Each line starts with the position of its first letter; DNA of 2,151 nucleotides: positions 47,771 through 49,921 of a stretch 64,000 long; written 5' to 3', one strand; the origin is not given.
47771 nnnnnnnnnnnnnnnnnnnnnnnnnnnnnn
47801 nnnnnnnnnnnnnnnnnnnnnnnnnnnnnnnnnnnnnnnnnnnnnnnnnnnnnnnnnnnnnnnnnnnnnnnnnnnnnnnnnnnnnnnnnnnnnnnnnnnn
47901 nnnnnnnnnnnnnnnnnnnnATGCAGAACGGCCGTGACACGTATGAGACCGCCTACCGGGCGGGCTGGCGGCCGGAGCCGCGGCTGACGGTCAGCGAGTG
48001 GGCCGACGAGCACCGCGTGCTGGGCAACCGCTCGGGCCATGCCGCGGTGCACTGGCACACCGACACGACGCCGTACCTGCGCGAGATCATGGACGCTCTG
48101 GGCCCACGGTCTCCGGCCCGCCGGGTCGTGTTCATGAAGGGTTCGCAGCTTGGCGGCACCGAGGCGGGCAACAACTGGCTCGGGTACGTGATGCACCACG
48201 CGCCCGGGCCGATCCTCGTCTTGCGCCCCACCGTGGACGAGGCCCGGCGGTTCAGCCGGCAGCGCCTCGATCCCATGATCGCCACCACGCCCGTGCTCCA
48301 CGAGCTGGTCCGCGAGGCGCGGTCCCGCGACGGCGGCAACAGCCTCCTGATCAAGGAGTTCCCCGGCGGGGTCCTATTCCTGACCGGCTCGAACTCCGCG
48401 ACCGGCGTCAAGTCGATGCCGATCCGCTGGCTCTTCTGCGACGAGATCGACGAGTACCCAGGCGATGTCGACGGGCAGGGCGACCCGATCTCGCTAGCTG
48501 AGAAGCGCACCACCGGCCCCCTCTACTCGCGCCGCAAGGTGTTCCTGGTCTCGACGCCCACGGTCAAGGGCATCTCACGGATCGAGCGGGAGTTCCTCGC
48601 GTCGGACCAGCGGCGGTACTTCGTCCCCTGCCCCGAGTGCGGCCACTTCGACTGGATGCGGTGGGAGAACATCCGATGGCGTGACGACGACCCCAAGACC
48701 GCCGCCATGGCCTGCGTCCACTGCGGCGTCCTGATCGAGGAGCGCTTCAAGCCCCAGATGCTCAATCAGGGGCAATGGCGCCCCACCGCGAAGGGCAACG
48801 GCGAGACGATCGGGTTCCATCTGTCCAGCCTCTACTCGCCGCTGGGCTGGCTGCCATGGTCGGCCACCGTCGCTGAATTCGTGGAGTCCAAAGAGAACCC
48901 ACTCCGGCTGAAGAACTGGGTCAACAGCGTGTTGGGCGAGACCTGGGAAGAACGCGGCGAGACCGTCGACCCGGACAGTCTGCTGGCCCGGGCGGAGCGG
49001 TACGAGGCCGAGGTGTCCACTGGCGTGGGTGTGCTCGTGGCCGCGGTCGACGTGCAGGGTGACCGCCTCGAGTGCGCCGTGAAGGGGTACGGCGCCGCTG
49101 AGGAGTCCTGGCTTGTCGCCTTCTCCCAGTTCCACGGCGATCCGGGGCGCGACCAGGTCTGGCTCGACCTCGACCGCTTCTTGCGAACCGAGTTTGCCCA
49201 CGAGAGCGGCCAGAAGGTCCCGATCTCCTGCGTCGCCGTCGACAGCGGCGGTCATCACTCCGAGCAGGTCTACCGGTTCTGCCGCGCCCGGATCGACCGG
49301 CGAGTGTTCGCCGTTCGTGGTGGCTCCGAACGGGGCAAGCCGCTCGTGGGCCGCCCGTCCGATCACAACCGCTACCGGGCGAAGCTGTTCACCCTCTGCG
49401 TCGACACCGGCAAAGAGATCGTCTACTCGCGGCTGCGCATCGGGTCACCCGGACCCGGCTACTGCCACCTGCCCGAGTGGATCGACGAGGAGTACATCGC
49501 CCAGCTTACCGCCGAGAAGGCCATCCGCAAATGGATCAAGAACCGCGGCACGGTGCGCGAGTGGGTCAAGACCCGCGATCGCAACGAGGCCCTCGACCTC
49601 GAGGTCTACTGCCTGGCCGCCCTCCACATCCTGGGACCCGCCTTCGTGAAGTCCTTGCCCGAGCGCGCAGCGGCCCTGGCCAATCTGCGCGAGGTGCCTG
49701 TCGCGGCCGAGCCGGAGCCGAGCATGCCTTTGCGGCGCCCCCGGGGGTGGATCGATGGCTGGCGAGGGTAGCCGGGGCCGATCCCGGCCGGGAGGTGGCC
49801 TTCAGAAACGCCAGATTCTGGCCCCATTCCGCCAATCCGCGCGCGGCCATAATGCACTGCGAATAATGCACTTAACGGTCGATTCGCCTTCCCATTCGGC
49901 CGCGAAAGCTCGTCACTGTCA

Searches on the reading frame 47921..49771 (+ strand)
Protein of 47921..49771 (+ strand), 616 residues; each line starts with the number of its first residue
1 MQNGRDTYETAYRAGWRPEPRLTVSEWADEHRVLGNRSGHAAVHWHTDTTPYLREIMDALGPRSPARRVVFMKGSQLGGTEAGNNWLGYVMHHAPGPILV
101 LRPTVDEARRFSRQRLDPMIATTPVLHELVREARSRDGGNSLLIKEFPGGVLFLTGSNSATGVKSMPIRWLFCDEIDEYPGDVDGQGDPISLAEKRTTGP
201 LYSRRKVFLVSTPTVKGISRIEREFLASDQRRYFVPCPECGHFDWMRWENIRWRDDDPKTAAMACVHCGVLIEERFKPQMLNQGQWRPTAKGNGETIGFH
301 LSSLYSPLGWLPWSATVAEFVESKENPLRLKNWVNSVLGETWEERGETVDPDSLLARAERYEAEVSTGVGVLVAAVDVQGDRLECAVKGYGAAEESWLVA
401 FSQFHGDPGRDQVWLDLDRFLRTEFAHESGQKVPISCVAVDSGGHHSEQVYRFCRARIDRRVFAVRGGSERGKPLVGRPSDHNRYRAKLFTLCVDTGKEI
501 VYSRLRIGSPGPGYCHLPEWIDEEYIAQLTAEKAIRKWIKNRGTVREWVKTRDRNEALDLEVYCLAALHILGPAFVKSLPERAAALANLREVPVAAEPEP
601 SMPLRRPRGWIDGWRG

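Call 11: search_protein_families(library=phrogs, proteins=[window:47921-49771:+], max_evalue=0.001)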
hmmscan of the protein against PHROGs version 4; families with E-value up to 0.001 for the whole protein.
window:47921-49771:+ (616 aa): 13 families
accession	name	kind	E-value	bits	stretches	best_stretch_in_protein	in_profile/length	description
phrog_15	-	head and packaging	3.8e-246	821.6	1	2-611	335-978/1330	terminase large subunit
phrog_21311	-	head and packaging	9.9e-55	186.7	1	103-310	2-218/218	terminase large subunit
phrog_16406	-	unknown function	3.4e-42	145.9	1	295-578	104-392/601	-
phrog_675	-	head and packaging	2e-35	123.1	1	22-362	22-348/576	terminase large subunit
phrog_15657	-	unknown function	1.8e-34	120.3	1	296-499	27-229/230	-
phrog_3028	-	unknown function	3.8e-33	116.1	1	418-570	2-160/203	-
phrog_3925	-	head and packaging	1.9e-25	90.3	1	4-126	23-141/150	terminase large subunit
phrog_4145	-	head and packaging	2.4e-16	60.7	1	6-202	13-206/209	terminase large subunit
phrog_2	-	head and packaging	3.9e-09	36.8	1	19-256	228-431/807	terminase large subunit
phrog_12089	-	unknown function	1.8e-08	35.3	1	438-600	3-176/208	-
phrog_12876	-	head and packaging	3e-07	31.3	1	104-266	2-148/235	terminase large subunit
phrog_23163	-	unknown function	3.5e-05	24.5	1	17-123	19-124/130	-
phrog_22352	-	unknown function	8.1e-05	23.5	1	461-507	8-54/70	-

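Call 99: search_dna_similar(query=window:47921-49771:+, collection=phages, mode=protein, max_rows=8)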
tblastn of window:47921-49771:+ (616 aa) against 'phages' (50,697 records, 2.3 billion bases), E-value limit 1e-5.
Records with a match: 877; places in all: 880; records where one place covers at least 80% of the query: 710.
Best place of each record, by identity: <60% 877.
By first word of the organism name: Escherichia 132; Salmonella 90; Flavobacterium 79; Vibrio 78; Pseudomonas 64; Rhodobacter 39; Aeromonas 29; Bacteriophage 28; Klebsiella 25; Ralstonia 23; and 73 more.
By host as written in the record: - 129; Flavobacterium columnare 62; Escherichia coli 54; Rhodobacter capsulatus YW1 39; Pseudomonas aeruginosa 32; Salmonella enterica subsp. enterica serovar Typhimurium 25; Ralstonia solanacearum 21; Salmonella enterica 17; and 264 more.
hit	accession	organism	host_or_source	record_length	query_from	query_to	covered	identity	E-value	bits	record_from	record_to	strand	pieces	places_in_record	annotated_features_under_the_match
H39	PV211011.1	Roseobacter phage CRP-821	Roseobacter sp. FZCC0197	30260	11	614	98%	44.9%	9e-163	521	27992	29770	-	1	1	terminase large subunit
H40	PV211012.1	Roseobacter phage CRP-822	Roseobacter sp. FZCC0197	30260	11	614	98%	44.9%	9e-163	521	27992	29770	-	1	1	terminase large subunit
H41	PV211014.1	Roseobacter phage CRP-831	Roseobacter sp. FZCC0196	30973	11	614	98%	44.9%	9e-163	521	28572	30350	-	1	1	terminase large subunit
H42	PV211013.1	Roseobacter phage CRP-823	Roseobacter sp. FZCC0197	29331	11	614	98%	44.7%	3e-162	520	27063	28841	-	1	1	terminase large subunit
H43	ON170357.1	Ralstonia phage YO382_3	Ralstonia solanacearum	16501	3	563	91%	48.1%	9e-160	513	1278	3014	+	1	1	record has no annotation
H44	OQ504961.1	Pseudomonas phage ZRG1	Stutzerimonas stutzeri NCTC10475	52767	11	572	91%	47.6%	2e-151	489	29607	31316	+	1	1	terminase large subunit family protein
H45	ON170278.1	Ralstonia phage YO164_3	Ralstonia solanacearum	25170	3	563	91%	47.5%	1e-157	506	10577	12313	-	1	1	record has no annotation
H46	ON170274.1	Ralstonia phage YO163_3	Ralstonia solanacearum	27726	3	563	91%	47.5%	1e-157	506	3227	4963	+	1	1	record has no annotation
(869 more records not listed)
